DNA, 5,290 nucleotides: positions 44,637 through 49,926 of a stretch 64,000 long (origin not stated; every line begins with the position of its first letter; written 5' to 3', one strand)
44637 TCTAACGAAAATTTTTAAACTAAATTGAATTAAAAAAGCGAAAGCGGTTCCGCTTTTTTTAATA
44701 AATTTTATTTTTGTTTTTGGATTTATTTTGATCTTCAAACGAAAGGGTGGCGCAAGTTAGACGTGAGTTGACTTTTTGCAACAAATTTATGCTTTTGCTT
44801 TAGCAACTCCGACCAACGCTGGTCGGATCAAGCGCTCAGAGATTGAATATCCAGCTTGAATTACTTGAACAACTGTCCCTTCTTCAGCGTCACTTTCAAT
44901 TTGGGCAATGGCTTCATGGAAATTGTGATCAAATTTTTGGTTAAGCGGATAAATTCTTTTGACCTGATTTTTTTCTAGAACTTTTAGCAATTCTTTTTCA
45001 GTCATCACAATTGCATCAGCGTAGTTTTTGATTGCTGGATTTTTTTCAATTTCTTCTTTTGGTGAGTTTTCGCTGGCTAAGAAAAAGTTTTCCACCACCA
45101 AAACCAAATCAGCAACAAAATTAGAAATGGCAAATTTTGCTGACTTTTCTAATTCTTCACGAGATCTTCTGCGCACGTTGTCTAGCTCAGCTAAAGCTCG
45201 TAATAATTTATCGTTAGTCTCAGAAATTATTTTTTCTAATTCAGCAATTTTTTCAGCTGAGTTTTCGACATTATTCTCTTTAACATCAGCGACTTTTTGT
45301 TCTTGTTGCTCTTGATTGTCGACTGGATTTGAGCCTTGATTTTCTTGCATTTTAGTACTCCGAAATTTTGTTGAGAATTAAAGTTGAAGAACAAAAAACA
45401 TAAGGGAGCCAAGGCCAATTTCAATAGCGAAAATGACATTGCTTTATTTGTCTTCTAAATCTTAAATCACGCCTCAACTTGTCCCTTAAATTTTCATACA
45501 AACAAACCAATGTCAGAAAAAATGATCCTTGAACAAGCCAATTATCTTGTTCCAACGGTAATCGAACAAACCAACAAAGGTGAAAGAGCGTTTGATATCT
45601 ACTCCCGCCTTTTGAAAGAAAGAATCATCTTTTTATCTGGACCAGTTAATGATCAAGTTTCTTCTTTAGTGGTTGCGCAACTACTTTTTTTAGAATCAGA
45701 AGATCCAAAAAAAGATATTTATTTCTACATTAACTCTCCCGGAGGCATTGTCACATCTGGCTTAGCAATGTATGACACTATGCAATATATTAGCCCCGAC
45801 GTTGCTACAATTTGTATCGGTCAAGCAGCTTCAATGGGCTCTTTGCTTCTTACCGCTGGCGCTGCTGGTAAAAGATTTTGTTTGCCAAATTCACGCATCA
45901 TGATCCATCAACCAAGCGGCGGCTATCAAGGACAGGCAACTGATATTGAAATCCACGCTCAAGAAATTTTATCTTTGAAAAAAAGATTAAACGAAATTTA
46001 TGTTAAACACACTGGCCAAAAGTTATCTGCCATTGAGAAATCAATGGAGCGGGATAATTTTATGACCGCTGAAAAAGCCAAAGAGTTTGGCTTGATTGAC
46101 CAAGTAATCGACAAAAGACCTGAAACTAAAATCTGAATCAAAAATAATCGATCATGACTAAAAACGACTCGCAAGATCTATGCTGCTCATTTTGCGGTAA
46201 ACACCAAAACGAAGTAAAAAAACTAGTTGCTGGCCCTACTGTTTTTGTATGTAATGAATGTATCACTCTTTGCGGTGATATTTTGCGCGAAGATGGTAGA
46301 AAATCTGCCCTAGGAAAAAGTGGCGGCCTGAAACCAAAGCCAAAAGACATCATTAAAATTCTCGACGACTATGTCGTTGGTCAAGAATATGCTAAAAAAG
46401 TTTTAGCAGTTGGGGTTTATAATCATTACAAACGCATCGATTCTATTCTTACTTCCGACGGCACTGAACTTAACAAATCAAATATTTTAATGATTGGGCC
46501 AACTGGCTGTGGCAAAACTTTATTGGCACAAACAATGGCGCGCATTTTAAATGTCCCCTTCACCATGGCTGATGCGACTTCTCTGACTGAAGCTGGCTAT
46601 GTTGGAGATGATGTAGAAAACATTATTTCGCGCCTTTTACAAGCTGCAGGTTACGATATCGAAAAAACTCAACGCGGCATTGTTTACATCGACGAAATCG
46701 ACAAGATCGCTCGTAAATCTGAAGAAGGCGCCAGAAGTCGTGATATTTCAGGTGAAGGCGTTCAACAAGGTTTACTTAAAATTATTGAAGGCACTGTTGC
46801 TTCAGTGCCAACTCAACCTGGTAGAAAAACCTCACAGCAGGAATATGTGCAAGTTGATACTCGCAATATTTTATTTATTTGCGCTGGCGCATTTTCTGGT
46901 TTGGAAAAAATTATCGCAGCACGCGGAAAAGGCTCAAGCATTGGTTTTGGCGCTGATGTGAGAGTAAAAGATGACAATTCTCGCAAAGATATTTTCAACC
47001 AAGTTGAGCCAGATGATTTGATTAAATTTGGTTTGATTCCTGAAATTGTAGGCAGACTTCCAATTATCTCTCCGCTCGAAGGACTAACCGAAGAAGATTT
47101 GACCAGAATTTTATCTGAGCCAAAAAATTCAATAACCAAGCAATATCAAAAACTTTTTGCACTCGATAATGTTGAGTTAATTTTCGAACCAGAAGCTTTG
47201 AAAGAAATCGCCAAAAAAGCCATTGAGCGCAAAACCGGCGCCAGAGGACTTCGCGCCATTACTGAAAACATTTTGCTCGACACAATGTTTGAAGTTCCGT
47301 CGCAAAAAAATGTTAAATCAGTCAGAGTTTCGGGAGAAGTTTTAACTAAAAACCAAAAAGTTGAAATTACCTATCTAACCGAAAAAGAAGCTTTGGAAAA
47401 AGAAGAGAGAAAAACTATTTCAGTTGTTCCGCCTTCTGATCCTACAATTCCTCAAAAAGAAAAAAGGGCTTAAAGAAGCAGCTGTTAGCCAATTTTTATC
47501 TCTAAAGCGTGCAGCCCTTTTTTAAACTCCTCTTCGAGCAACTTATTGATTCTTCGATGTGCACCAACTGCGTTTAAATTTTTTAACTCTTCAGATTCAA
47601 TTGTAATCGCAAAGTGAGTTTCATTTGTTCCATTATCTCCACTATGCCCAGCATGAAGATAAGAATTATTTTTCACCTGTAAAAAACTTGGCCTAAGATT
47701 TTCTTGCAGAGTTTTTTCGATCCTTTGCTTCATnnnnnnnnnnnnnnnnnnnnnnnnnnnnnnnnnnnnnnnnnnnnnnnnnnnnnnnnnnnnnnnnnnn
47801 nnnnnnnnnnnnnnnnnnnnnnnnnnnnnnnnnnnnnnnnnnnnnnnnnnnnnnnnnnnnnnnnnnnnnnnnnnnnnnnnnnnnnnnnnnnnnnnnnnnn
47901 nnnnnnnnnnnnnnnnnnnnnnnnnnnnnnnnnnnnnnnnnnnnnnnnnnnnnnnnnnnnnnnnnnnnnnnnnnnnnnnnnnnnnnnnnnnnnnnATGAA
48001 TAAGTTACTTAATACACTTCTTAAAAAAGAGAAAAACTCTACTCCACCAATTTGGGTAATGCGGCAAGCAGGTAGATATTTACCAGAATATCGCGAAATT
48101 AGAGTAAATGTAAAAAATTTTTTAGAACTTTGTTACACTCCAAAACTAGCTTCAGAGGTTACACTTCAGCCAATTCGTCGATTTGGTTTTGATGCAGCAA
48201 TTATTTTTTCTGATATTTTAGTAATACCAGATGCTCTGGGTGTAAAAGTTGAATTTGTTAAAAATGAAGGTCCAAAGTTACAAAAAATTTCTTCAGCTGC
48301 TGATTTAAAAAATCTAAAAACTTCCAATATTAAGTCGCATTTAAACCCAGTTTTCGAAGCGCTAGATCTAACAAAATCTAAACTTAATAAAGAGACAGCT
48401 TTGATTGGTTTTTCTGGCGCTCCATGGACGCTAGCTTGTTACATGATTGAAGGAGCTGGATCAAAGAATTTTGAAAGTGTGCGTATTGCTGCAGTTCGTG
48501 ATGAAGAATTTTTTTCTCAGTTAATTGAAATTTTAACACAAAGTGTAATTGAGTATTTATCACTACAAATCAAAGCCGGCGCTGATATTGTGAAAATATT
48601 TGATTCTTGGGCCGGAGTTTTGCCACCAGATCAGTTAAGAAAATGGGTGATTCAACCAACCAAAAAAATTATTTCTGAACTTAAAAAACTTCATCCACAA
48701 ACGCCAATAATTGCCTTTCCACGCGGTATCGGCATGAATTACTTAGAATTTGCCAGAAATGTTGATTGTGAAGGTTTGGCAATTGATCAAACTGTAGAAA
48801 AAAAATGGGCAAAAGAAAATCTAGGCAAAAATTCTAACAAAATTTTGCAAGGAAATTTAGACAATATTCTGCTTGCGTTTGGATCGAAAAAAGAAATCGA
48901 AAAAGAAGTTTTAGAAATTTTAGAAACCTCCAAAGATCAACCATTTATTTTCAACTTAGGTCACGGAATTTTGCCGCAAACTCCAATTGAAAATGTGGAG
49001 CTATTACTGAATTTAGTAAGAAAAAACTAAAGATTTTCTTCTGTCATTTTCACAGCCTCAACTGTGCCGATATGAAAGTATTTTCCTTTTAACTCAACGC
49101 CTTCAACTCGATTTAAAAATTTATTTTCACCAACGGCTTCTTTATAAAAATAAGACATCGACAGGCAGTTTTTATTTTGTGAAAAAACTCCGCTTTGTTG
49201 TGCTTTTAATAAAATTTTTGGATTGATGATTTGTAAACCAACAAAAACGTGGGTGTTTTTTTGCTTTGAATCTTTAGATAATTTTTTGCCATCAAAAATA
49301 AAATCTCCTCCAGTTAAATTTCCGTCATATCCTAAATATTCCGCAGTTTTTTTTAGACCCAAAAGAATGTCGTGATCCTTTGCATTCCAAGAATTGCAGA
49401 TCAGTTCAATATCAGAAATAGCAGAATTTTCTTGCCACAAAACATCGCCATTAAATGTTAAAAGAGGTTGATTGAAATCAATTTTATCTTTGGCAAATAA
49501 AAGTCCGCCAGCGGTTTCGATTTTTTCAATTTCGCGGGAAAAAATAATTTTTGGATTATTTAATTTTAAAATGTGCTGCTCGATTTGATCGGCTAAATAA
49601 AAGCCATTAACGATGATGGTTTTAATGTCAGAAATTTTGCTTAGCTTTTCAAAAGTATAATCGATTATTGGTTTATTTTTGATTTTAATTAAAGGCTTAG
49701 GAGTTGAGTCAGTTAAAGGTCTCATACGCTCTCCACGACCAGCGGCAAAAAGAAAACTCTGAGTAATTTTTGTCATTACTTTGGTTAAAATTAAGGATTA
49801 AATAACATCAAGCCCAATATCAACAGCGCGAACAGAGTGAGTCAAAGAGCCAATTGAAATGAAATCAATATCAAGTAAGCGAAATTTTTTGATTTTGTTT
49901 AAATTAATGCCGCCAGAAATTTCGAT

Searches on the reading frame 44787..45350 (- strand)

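Call 12: search_protein_families(library=pfam, proteins=[window:44787-45350:-])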
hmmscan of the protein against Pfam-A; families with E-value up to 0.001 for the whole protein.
window:44787-45350:- (187 aa): 1 family
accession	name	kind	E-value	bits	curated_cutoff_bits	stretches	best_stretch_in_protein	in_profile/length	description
PF01025.24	GrpE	-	3.8e-43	147.5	25.8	1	19-184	4-165/165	GrpE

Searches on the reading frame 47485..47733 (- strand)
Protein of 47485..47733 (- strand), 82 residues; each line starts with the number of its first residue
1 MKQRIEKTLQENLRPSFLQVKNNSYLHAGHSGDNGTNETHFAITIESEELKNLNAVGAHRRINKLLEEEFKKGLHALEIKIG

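Call 12: search_protein_families(library=pfam, proteins=[window:47485-47733:-])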
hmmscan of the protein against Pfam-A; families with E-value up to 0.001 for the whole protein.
window:47485-47733:- (82 aa): 1 family
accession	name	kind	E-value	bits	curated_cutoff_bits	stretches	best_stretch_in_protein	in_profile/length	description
PF01722.23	BolA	-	1e-22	80.6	25.7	1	9-80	1-70/76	BolA-like protein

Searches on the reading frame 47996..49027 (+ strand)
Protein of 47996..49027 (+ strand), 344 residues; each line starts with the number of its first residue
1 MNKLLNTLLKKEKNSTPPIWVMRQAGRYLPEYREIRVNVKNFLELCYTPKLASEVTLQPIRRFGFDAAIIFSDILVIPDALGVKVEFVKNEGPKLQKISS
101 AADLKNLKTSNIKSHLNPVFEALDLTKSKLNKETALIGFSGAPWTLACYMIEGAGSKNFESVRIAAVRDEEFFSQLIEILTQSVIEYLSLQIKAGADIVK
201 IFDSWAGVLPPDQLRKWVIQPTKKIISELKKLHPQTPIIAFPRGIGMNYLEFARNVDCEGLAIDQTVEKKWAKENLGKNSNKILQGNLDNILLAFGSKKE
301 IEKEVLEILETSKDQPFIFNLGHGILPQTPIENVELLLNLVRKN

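Call 7: find_related_loci(query=window:47996-49027:+, collection=genome_contigs, flank=4000)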
Query window:47996-49027:+ (344 aa) in genome_contigs; peptide patterns used: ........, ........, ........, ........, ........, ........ (x = any residue, [..] = any of these).
600 stretches matched a pattern (row limit reached: there are more); 478 encode a relative of the query (tblastn E <= 1e-3); the best 80 are kept; 80 distinct loci.
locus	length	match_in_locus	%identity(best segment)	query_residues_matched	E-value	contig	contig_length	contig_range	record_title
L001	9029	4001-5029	80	1-343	0e+0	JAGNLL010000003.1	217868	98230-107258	MAG: Rickettsiales bacterium isolate Gw_Eff_bin_514 Gw_Eff_37_length_217868_cov_15.653983, whole genome shotgun sequence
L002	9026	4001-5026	79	1-342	0e+0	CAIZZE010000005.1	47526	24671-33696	MAG: uncultured Alphaproteobacteria bacterium isolate Loc080925-4-5m_bin-0125 genome assembly, contig: bin-0125:05/83, w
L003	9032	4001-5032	78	1-344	0e+0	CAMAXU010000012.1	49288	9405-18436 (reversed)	MAG: Rickettsia typhi isolate ME-21oct19-9 genome assembly, contig: ME-21oct19-C861, whole genome shotgun sequence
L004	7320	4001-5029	76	1-343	0e+0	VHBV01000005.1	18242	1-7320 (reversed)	MAG: Candidatus Pelagibacterales bacterium isolate M_surface_6_m2_121 M_surface_6_m2_121_Ga0194115_10003313, whole genom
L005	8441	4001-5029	76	1-343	0e+0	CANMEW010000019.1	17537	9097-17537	MAG: Rickettsiales bacterium isolate ZH-13may13-17 genome assembly, contig: ZH-13May13-17.fna-C19, whole genome shotgun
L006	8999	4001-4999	75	7-343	8e-176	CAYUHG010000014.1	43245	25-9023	MAG TPA_asm: uncultured Rhizobium sp. isolate SRP219642_co8_395 genome assembly, contig: NODE_872_length_43245_cov_35.53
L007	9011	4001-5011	75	1-342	4e-174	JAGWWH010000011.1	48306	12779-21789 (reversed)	MAG: Proteobacteria bacterium isolate REEB439 contig-150_1127, whole genome shotgun sequence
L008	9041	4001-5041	73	1-344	1e-171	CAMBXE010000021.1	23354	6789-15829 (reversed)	MAG: Rhizobium sp. Q54 isolate LH-05nov19-11 genome assembly, contig: LH-05nov19-C4443, whole genome shotgun sequence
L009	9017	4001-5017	73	1-343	9e-171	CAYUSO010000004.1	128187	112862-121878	MAG TPA_asm: uncultured Rhizobium sp. isolate SRP257259_co1_339 genome assembly, contig: NODE_113_length_128187_cov_9.95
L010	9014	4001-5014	72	1-342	2e-168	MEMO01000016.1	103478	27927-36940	MAG: Alphaproteobacteria bacterium RIFCSPLOWO2_01_FULL_40_26 rifcsplowo2_01_scaffold_2370, whole genome shotgun sequence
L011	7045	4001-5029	67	1-343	2e-157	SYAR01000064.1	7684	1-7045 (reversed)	MAG: Rickettsiales bacterium isolate F1-20-MAGs143 F1-20__c546444, whole genome shotgun sequence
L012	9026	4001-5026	68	1-342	2e-157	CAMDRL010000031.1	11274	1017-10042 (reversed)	MAG: Rickettsia typhi isolate TrE-03may19-48 genome assembly, contig: TrE-03may19-C8859, whole genome shotgun sequence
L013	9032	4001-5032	65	4-343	2e-151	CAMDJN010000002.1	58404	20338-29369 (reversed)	MAG: Rickettsia typhi isolate MsH-30jul19-198 genome assembly, contig: MsH-30jul19-C864, whole genome shotgun sequence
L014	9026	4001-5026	62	1-342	3e-147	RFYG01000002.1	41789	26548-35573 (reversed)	MAG: Proteobacteria bacterium isolate WB5_3A_111 contig_100_1, whole genome shotgun sequence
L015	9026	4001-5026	64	1-343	4e-145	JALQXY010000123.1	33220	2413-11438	MAG: Rickettsiales bacterium isolate HJD.7 HJD_540878, whole genome shotgun sequence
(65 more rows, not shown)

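Call 22: find_encoding_contigs(protein=window:47996-49027:+, flank=10000, max_places=6)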
Protein window:47996-49027:+ (344 aa): 12 contigs read that carry it; 4 places shown.
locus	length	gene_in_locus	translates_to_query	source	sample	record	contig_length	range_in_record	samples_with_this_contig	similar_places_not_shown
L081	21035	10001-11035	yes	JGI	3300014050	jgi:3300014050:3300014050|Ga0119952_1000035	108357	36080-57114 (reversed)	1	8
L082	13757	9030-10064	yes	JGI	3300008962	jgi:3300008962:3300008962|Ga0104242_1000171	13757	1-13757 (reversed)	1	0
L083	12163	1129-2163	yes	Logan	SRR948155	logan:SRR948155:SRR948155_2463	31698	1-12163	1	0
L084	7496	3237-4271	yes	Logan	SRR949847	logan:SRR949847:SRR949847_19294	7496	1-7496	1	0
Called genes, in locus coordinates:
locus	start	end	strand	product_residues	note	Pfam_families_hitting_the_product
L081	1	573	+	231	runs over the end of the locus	PF01728:FtsJ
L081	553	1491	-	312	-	PF00291:PALP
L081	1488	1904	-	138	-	PF00903:Glyoxalase, PF22677:Ble-like_N (weak)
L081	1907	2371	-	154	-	PF14588:YjgF_endoribonc, PF01042:Ribonuc_L-PSP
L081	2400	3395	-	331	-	PF04055:Radical_SAM, PF06968:BATS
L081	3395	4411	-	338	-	PF02636:Methyltransf_28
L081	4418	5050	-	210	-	PF00117:GATase, PF01174:SNO (faint)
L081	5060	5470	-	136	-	PF10947:DUF2628 (weak)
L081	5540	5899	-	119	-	PF00453:Ribosomal_L20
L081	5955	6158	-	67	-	PF01632:Ribosomal_L35p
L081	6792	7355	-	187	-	PF01025:GrpE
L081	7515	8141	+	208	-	PF00574:CLP_protease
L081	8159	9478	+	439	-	PF06689:zf-C4_ClpX, PF00493:MCM (faint), PF05496:RuvB_N (faint), PF01078:Mg_chelatase (faint), PF07724:AAA_2, PF07728:AAA_5 (weak), PF00004:AAA, PF10431:ClpB_D2-small, +1 more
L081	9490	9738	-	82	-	PF01722:BolA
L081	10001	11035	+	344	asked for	PF01208:URO-D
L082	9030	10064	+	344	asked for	PF01208:URO-D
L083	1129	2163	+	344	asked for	PF01208:URO-D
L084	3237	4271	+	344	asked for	PF01208:URO-D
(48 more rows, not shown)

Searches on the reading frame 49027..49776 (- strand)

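Call 12: search_protein_families(library=pfam, proteins=[window:49027-49776:-])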
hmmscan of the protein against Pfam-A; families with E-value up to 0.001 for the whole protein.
window:49027-49776:- (249 aa): 3 families
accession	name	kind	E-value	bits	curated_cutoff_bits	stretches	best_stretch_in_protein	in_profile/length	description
PF00483.29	NTP_transferase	-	2.5e-14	53.9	21.2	1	9-135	4-129/245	Nucleotidyl transferase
PF12804.13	NTP_transf_3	-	1.1e-05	26.1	27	1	10-111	4-95/160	MobA-like NTP transferase domain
PF01128.25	IspD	-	0.00057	20.2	27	1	9-58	5-51/221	2-C-methyl-D-erythritol 4-phosphate cytidylyltransferase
